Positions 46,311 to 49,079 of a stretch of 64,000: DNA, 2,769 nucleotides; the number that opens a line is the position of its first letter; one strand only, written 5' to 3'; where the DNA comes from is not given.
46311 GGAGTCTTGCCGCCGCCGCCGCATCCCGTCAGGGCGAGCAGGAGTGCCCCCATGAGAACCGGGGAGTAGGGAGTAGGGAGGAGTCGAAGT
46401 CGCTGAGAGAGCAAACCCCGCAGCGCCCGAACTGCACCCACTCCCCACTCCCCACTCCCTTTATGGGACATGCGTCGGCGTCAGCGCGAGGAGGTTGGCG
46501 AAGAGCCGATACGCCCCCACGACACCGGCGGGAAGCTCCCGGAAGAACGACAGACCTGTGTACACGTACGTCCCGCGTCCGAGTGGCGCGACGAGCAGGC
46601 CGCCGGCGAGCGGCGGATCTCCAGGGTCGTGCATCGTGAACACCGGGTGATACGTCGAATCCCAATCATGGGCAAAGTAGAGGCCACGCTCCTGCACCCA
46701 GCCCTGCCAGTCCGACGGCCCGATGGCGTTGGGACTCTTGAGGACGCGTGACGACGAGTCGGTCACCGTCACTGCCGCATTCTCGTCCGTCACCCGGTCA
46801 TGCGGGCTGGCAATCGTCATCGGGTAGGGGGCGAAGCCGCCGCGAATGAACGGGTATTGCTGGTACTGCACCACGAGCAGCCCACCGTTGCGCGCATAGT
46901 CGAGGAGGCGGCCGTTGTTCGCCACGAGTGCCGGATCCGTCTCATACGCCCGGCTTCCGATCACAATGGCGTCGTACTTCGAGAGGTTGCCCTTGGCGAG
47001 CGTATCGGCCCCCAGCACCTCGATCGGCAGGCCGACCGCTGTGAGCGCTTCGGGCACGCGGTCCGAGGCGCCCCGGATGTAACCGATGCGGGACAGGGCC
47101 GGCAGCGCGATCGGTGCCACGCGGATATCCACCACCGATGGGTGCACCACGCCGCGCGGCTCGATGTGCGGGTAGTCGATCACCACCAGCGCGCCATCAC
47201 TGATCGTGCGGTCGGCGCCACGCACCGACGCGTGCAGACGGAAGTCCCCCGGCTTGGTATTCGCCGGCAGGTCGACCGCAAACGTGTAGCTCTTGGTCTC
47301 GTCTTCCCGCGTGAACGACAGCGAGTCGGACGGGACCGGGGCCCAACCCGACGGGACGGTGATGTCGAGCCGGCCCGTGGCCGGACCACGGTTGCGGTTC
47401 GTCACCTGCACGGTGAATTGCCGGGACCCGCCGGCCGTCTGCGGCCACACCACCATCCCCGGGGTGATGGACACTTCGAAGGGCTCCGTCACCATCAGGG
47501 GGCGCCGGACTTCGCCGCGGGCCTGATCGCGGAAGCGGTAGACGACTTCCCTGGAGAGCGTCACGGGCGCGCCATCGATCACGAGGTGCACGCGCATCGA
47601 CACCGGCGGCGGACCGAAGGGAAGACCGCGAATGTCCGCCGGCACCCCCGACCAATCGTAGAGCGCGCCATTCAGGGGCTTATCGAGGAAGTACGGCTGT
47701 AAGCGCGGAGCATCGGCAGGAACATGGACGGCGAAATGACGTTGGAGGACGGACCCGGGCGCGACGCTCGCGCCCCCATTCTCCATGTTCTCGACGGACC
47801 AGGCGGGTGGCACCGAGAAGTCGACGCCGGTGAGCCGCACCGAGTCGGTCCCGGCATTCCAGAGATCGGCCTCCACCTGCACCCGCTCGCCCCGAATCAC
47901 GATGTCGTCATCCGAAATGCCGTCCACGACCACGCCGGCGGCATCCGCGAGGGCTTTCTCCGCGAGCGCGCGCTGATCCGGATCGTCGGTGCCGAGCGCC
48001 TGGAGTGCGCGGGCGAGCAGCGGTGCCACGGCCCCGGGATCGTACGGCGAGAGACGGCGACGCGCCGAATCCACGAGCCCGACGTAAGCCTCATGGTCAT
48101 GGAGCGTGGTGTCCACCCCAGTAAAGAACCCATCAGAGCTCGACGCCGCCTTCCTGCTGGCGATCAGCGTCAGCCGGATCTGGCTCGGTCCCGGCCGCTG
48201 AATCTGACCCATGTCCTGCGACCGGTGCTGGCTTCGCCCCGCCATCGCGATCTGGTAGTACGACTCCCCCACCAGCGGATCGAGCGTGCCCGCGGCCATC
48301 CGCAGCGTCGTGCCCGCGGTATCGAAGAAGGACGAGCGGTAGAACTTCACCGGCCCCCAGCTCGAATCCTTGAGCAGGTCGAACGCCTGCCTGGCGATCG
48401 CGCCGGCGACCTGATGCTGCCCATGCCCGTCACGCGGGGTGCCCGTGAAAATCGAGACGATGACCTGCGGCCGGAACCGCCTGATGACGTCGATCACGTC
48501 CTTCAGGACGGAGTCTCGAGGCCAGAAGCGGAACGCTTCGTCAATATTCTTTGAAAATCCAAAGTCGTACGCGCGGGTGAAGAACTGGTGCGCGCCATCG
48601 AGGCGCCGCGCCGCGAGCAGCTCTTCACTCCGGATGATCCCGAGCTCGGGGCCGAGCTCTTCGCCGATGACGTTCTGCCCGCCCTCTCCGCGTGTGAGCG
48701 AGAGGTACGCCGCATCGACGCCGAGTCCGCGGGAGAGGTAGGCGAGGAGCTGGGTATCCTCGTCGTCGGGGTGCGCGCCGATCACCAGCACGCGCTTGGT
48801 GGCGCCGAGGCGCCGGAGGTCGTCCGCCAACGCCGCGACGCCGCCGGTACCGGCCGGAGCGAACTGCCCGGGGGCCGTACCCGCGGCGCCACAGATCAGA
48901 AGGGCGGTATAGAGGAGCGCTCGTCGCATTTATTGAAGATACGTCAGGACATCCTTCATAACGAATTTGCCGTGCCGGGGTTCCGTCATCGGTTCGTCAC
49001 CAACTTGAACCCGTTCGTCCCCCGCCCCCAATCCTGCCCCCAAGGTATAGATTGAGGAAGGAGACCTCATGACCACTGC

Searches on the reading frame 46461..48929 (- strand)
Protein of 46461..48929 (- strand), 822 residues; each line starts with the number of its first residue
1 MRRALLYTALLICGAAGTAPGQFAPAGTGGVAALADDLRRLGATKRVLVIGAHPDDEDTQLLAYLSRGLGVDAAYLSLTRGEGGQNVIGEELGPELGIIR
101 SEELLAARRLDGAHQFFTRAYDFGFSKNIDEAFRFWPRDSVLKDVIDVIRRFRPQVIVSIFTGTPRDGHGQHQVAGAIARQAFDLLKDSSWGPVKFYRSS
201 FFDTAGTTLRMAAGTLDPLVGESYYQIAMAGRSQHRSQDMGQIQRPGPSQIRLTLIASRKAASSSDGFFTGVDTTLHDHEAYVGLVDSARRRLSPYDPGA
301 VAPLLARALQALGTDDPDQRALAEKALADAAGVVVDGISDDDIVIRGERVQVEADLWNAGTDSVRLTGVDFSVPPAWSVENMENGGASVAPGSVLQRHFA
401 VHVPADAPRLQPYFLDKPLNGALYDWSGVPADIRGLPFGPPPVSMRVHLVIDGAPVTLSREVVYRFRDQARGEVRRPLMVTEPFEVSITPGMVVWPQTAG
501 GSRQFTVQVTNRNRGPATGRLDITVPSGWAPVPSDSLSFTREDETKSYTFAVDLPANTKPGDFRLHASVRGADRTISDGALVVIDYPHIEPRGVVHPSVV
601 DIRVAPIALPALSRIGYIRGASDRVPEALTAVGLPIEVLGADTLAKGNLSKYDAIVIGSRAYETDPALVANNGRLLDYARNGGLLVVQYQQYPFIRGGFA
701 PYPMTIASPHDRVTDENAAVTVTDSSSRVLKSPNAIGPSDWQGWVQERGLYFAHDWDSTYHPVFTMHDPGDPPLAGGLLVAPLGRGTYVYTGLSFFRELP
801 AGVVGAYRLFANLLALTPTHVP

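Call 101: search_protein_families(library=pfam, max_evalue=0.00001, proteins=[window:46461-48929:-])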
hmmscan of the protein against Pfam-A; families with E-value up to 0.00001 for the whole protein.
window:46461-48929:- (822 aa): 2 families
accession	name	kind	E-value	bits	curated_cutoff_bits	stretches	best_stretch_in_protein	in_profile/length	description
PF02585.22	PIG-L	-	4.9e-17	63.1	28.2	1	48-182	1-128/129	GlcNAc-PI de-N-acetylase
PF10633.15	NPCBM_assoc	-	1.8e-16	60.5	24.4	2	346-408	3-65/78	NPCBM-associated, NEW3 domain of alpha-galactosidase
